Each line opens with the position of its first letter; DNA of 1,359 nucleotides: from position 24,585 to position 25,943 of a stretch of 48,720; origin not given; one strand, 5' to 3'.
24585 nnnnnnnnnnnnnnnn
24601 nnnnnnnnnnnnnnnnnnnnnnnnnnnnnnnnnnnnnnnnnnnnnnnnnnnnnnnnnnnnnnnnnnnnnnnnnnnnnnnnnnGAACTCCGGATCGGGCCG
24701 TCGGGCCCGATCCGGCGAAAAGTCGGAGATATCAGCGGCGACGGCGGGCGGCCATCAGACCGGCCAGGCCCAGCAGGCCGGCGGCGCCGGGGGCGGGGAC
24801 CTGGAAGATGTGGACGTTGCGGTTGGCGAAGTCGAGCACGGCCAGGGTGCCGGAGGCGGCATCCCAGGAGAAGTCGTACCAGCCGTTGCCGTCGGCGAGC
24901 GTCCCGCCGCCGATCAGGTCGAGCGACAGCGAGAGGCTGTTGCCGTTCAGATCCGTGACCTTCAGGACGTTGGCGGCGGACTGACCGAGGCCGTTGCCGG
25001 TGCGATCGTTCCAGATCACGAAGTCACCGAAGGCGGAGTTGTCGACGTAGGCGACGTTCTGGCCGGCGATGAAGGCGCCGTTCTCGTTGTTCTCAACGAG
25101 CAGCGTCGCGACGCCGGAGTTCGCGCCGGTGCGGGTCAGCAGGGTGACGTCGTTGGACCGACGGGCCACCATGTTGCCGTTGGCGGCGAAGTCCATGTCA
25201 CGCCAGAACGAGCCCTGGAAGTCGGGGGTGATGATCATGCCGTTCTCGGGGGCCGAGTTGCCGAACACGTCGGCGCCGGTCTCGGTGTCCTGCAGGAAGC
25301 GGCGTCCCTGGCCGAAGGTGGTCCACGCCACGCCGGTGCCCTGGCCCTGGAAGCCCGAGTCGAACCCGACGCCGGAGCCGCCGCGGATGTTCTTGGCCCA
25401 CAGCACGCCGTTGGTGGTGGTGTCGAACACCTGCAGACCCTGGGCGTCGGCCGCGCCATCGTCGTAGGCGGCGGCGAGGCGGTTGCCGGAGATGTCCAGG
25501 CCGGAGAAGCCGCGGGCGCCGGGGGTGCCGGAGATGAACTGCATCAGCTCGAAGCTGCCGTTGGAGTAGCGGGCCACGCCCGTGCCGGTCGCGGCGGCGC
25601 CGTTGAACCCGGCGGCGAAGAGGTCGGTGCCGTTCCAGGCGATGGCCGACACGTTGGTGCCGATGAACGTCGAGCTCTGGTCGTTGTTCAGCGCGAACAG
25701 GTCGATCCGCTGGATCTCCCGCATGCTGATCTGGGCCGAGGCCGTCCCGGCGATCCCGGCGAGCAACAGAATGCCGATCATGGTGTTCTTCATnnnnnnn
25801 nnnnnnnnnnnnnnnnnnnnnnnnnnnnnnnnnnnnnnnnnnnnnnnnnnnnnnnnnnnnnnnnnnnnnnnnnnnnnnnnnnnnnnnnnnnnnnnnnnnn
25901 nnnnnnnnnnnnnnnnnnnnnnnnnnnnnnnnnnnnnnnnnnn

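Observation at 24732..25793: Same passenger domain, two anchors: the PEP-CTERM protein is a paralogue of the GC-dockerin protein at 37325-38680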

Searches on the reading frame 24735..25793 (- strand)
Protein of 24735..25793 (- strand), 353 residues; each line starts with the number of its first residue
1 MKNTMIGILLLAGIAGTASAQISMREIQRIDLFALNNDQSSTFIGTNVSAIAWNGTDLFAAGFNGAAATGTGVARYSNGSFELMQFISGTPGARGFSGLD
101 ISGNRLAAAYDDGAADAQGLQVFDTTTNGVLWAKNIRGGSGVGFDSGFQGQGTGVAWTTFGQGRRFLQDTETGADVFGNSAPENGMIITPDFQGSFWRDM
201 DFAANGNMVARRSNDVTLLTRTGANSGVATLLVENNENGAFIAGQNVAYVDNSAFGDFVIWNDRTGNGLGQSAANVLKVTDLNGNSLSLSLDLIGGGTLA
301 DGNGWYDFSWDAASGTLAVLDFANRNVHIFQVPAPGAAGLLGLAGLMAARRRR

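Call 6: search_protein_families(library=ncbifam, proteins=[window:24735-25793:-], max_evalue=1)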
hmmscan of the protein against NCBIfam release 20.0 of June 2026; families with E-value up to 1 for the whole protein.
window:24735-25793:- (353 aa): 2 families
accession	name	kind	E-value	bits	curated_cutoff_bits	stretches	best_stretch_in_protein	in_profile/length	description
NF041927.1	Xrt_dep_XDP1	equivalog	0.0017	18.4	125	1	330-353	217-242/242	exosortase-dependent surface protein XDP1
TIGR02595.1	PEP_CTERM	domain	0.89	10.6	16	1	332-353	1-22/24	PEP-CTERM sorting domain-containing protein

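Call 7: search_protein_families(library=pfam, proteins=[window:24735-25793:-], max_evalue=1)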
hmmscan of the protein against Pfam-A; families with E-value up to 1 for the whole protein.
window:24735-25793:- (353 aa): 0 families

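Call 9: find_homologous_proteins(query=window:24735-25793:-)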
Query window:24735-25793:- (353 aa): 136 proteins with E <= 0.001 among 8000 candidates; the best 120 are listed.
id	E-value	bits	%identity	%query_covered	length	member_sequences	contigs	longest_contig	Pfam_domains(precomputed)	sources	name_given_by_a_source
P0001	1.8e-210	716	94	100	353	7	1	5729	-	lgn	-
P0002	3.7e-193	659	86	100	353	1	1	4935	-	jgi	jgi:hypothetical protein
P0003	3.6e-186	636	82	100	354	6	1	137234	-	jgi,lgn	-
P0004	2.1e-183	627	82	100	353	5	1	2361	-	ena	-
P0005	2.6e-183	627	81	100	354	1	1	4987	-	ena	-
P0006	4.3e-183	626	85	100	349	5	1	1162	-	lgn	-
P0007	1.3e-179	615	80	100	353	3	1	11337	-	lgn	-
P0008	1.2e-176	605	81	100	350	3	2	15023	-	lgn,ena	-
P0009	8.5e-176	602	81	100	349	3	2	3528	-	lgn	-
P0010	4.4e-168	577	78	100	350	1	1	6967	-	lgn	-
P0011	1.2e-167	576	78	100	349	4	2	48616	-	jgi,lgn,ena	-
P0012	6.5e-165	567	76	100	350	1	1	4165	-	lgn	-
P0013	1.1e-139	484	65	100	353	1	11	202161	-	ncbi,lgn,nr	ncbi:MAG: hypothetical protein LAT64_06110 [Phycisphaerales bacterium]|nr:hypothetical protein [Plan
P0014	7.6e-138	478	65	100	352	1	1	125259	-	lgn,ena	-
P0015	1.9e-136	473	66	100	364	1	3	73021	-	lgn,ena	-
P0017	1.8e-116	407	59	95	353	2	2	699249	-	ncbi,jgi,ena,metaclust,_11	metaclust:\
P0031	5.4e-87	310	49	95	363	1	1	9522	PF07589.17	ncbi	-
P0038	2.5e-81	292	48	95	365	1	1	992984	-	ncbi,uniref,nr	ncbi:PEP-CTERM sorting domain-containing protein [Botrimarina hoheduenensis]|uniref:PEP-CTERM protei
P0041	2.5e-80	288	45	94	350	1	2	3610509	-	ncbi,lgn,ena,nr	ncbi:MAG: hypothetical protein HRU70_13565 [Phycisphaeraceae bacterium]|nr:MAG: hypothetical protein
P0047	5.3e-78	281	48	95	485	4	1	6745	-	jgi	-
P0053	7.5e-77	277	49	93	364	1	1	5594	PF07589.17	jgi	jgi:hypothetical protein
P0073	8.6e-63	231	46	88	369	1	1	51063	PF07589.17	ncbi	-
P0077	4.0e-62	229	45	91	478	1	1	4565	-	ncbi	ncbi:MAG: hypothetical protein AAGB93_23025 [Planctomycetota bacterium]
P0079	1.1e-61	227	40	99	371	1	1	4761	PF07589.17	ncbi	-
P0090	2.1e-58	216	42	90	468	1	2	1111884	-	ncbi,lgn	-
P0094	7.0e-57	211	44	87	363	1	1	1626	PF07589.17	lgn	-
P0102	1.2e-55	207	43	82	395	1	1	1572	PF07589.17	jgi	jgi:hypothetical protein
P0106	3.6e-55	206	40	97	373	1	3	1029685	PF07589.17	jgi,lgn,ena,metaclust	metaclust:\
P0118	5.3e-49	185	42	88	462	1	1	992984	PF07589.17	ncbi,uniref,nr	ncbi:PEP-CTERM sorting domain-containing protein [Botrimarina hoheduenensis]|uniref:Ice-binding prot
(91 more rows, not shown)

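Call 23: predict_structure(alignment_id=A1)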
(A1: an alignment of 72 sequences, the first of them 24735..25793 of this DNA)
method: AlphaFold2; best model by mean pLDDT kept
length: 353 residues; sequences in the alignment: 72
mean_pLDDT: 92.7   pTM: 0.90
mean pLDDT of the five models: 92.7, 92.1, 91.5, 91.2, 91.0
residues with pLDDT >= 90: 293; 70-90: 34; 50-70: 26; < 50: 0
segments of 3 or more residues with pLDDT < 50: none
pLDDT, mean of each block of 10 residues (from residue 1): 56 60 97 96 98 99 95 98 98 98 98 98 98 97 96 96 95 90 89 90 97 96 97 92 96 95 97 98 96 97 98 98 98 72 82 75
secondary structure, 60 per line:
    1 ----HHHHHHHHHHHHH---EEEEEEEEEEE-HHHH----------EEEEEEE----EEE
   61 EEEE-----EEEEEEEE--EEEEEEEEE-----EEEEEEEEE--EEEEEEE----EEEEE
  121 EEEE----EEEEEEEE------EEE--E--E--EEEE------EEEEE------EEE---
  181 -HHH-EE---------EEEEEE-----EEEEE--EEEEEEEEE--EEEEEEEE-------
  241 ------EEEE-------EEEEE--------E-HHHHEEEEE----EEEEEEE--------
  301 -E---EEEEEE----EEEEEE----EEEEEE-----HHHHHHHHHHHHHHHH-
elements in order: H5-17 E21-31 H33-36 E47-53 E58-64 E70-77 E80-88 E94-102 E105-111 E116-124 E129-136 E143-145 E154-157 E164-168 E175-177 E197-202 E208-212 E215-223 E226-233 E247-250 E258-262 H273-276 E277-281 E286-292 E306-311 E316-321 E326-331 H337-352

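Call 26: fold_search(model_id=the predicted structure, library=pdb)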
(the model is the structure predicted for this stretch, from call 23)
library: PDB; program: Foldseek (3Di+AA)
matches with E <= 10: 1484; with E <= 0.001: 707
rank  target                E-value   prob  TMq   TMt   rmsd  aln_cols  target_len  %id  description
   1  3ow8_A                1.3e-09  1.00  0.48  0.56   6.4       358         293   12  Crystal Structure of the WD repeat-containing protein 61 (released 2010-09-29)
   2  8q1n_A                1.3e-09  1.00  0.47  0.50   6.8       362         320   14  Cyclic peptide binder of the WBM-site of WDR5 (released 2023-09-06)
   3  9m0r_B                1.9e-09  1.00  0.47  0.48  13.4       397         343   10  Structure of neuropeptide FF receptor 1 complex with NPVF (released 2025-07-23)
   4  3ow8_B                2.2e-09  1.00  0.48  0.57   6.9       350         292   12  Crystal Structure of the WD repeat-containing protein 61 (released 2010-09-29)
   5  7t6t_B                2.4e-09  1.00  0.49  0.51   7.7       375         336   10  Structure of the human FPR1-Gi complex with fMLFII (released 2022-03-30)
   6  6u8b_B                3.2e-09  1.00  0.47  0.53   6.2       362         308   12  Discovery and optimization of salicyclic acid-derived sulfonamide inhibitors of the WDR5:MYC protein-protein interacti (released 2019-12-04)
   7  8wc8_B                3.4e-09  1.00  0.48  0.52   5.4       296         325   11  Cryo-EM structure of the ZH8651-bound hTAAR1-Gs complex (released 2023-12-27)
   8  7qdr_C                3.6e-09  1.00  0.48  0.54   6.6       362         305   12  Apo human SKI complex in the closed state (released 2022-02-02)
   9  8bb5_D                3.8e-09  1.00  0.47  0.53   6.8       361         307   14  Structure of human WDR5 and pVHL:ElonginC:ElonginB bound to PROTAC with Aryl linker (released 2022-11-09)
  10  3ow8_C                4.5e-09  1.00  0.45  0.52   7.3       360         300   12  Crystal Structure of the WD repeat-containing protein 61 (released 2010-09-29)
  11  4cy1_B                5.6e-09  1.00  0.46  0.53   5.9       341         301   12  Crystal structure of the KANSL1-WDR5 complex. (released 2014-05-14)
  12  9m2f_B                7.0e-09  1.00  0.48  0.50  13.4       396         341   11  Structure of neuropeptide FF receptor 1 complex with NPFF (released 2025-07-23)
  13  8qbn_7                1.0e-08  1.00  0.47  0.43   7.7       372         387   12  Structure of the non-canonical CTLH E3 substrate receptor WDR26 bound to YPEL5 (released 2024-05-15)
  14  9jco_B                1.4e-08  1.00  0.51  0.52  13.1       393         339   10  Cryo-EM structure of the proton-sensing GPCR (GPR4)-Gs protein complex at pH 6.5 (released 2025-07-09)
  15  4gm8_B                1.4e-08  1.00  0.50  0.57   4.8       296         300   12  Crystal structure of human WD repeat domain 5 with compound MM-102 (released 2013-07-31)
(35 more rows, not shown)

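Call 27: search_protein_families(library=pfam, alignment_id=A1, max_evalue=0.1)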
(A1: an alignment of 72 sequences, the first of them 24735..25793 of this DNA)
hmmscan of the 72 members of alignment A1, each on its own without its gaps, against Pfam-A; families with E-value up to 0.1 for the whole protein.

A. member 1, window:24735-25793:- (353 aa): 0 families

B. families by the number of members that match (of 72 scanned): 16 families
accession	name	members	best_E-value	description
PF07589.16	PEP-CTERM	27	2.1e-07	PEP-CTERM motif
PF00404.24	Dockerin_1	8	2.9e-05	Dockerin type I domain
PF00036.39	EF-hand_1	3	0.00019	EF hand domain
PF13405.12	EF-hand_6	3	0.00024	EF-hand domain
PF13202.12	EF-hand_5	2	0.00013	EF hand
PF24612.2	Ig_TgrO1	1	0.0094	TgrO1-like, immunoglobulin-like domain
PF23893.1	Y4YQ_C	1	0.018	Uncharacterised protein Y4YQ C-terminal domain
PF00161.24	RIP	1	0.022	Ribosome inactivating protein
PF15060.11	PPDFL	1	0.027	Differentiation and proliferation regulator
PF05281.16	Secretogranin_V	1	0.042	Neuroendocrine protein 7B2 precursor (Secretogranin V)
PF03061.28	4HBT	1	0.048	Thioesterase superfamily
PF07482.16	DUF1522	1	0.049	Domain of Unknown Function (DUF1522)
PF07676.18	PD40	1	0.058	WD40-like Beta Propeller Repeat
PF00400.38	WD40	1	0.064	WD domain, G-beta repeat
PF19315.5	MC_hydratase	1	0.077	Mesaconyl-CoA hydratase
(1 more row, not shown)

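Call 28: search_solved_structures(query=A1, max_evalue=10)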
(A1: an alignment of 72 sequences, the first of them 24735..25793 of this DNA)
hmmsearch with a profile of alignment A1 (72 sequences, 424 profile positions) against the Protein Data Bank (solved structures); distinct sequences matched with E-value up to 10: 0.

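Call 30: find_encoding_contigs(protein=P0013, flank=8000, max_places=2)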
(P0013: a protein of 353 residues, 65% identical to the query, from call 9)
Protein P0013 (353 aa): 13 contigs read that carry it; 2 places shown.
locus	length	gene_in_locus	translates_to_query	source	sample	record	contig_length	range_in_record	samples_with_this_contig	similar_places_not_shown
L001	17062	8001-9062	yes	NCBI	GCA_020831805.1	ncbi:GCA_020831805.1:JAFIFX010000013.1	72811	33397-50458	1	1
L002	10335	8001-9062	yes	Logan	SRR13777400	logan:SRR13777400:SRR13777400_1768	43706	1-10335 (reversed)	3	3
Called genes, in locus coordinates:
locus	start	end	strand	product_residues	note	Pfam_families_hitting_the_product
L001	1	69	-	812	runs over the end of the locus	PF09992:NAGPA, PF02638:GHL10, PF00404:Dockerin_1 (faint)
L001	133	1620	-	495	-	PF02638:GHL10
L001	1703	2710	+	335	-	PF01408:GFO_IDH_MocA, PF02894:GFO_IDH_MocA_C, PF22725:GFO_IDH_MocA_C3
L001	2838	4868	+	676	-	PF01182:Glucosamine_iso, PF02585:PIG-L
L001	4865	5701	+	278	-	PF01261:AP_endonuc_2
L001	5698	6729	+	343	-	PF01408:GFO_IDH_MocA, PF22725:GFO_IDH_MocA_C3, PF02894:GFO_IDH_MocA_C (faint)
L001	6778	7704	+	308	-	PF01408:GFO_IDH_MocA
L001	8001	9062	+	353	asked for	-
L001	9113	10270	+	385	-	PF00392:GntR, PF00532:Peripla_BP_1, PF13377:Peripla_BP_3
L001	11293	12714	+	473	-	PF01547:SBP_bac_1, PF13416:SBP_bac_8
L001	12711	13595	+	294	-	PF00528:BPD_transp_1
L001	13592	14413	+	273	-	PF00528:BPD_transp_1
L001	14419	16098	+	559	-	PF12831:FAD_oxidored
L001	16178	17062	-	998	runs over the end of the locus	PF22907:Ams1-like_1st, PF01074:Glyco_hydro_38N, PF09261:Alpha-mann_mid, PF07748:Glyco_hydro_38C, PF17677:Glyco_hydro38C2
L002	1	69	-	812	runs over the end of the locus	PF09992:NAGPA, PF02638:GHL10, PF00404:Dockerin_1 (faint)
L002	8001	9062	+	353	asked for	-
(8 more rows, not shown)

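Call 31: find_encoding_contigs(protein=P0017, flank=8000, max_places=2)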
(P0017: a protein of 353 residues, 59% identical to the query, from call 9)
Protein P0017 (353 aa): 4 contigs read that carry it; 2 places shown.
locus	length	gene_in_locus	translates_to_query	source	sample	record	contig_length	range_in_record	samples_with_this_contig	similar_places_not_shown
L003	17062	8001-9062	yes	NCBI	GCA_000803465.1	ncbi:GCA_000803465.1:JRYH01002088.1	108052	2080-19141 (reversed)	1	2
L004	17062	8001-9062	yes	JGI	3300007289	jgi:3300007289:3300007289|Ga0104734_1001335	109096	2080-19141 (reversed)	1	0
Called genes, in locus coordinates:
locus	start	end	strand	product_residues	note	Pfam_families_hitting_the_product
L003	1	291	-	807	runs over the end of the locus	PF09992:NAGPA, PF02638:GHL10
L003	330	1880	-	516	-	PF02638:GHL10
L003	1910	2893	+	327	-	PF01408:GFO_IDH_MocA, PF22725:GFO_IDH_MocA_C3, PF02894:GFO_IDH_MocA_C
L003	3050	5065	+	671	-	PF01182:Glucosamine_iso, PF02585:PIG-L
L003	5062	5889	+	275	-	PF01261:AP_endonuc_2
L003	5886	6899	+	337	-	PF01408:GFO_IDH_MocA, PF22725:GFO_IDH_MocA_C3, PF02894:GFO_IDH_MocA_C (faint)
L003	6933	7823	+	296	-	PF01408:GFO_IDH_MocA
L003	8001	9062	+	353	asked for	-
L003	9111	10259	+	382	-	PF00392:GntR, PF00532:Peripla_BP_1, PF13407:Peripla_BP_4 (weak), PF13377:Peripla_BP_3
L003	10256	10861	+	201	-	PF07963:N_methyl (weak), PF07596:SBP_bac_10 (weak)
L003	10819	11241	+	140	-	-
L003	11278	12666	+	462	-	PF01547:SBP_bac_1, PF13416:SBP_bac_8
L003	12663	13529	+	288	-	PF00528:BPD_transp_1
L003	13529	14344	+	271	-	PF00528:BPD_transp_1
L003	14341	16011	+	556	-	PF12831:FAD_oxidored, PF13450:NAD_binding_8 (faint)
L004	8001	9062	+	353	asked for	-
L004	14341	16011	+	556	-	PF12831:FAD_oxidored, PF13450:NAD_binding_8 (faint)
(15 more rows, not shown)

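Call 32: find_encoding_contigs(protein=P0041, flank=8000, max_places=2)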
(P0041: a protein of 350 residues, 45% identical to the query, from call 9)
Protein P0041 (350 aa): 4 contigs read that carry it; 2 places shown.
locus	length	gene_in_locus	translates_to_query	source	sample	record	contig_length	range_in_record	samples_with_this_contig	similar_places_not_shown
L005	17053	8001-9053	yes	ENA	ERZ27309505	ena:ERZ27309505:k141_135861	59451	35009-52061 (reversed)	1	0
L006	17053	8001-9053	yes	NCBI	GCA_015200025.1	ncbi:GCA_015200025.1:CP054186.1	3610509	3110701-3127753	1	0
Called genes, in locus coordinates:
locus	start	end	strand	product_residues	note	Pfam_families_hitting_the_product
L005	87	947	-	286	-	PF01148:CTP_transf_1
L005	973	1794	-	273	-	PF00459:Inositol_P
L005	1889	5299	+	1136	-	PF26549:Tricorn_N, PF25174:Beta-prop_THOC3 (weak), PF26549:Tricorn_N, PF26550:Tricorn_2nd, PF07676:PD40 (weak), PF14684:Tricorn_C1, PF14685:PDZ_Tricorn, PF03572:Peptidase_S41, +2 more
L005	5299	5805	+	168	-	-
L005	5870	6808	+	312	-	-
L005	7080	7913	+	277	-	PF09992:NAGPA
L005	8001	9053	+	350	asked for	-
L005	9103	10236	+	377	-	PF00392:GntR, PF00532:Peripla_BP_1, PF13407:Peripla_BP_4 (weak), PF13377:Peripla_BP_3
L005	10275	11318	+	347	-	PF07963:N_methyl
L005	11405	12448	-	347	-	PF01112:Asparaginase_2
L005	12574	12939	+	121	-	PF07238:PilZ (weak)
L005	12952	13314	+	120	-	PF07238:PilZ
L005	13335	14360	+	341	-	PF03372:Exo_endo_phos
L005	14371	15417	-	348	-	PF00155:Aminotran_1_2, PF01212:Beta_elim_lyase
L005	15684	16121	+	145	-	PF00011:HSP20, PF17886:ArsA_HSP20 (weak)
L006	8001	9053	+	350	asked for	-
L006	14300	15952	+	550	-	PF12831:FAD_oxidored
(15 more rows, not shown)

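Call 33: find_encoding_contigs(protein=P0038, flank=8000, max_places=1)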
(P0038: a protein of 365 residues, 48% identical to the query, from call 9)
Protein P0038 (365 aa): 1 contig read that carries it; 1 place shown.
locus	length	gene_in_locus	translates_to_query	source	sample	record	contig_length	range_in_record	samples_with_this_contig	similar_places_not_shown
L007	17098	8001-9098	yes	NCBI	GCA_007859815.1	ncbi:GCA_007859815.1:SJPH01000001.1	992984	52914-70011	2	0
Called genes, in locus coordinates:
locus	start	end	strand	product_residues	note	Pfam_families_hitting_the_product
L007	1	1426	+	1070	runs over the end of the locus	PF22599:SecDF_P1_head, PF02355:SecD_SecF_C, PF03176:MMPL (weak), PF02355:SecD_SecF_C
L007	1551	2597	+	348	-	-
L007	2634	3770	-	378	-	PF02638:GHL10, PF14871:GHL6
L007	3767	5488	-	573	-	PF02638:GHL10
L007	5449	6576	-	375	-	PF03702:AnmK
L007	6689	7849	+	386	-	PF13377:Peripla_BP_3, PF00165:HTH_AraC (faint), PF12833:HTH_18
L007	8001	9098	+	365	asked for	-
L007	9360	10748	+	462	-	PF07589:PEP_exosort_dom (faint)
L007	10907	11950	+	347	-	PF07963:N_methyl, PF07596:SBP_bac_10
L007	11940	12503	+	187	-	-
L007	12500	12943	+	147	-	-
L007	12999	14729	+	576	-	PF12831:FAD_oxidored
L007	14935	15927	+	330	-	PF01261:AP_endonuc_2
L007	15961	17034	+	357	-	PF01408:GFO_IDH_MocA, PF22725:GFO_IDH_MocA_C3, PF02894:GFO_IDH_MocA_C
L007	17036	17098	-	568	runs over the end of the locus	PF01566:Nramp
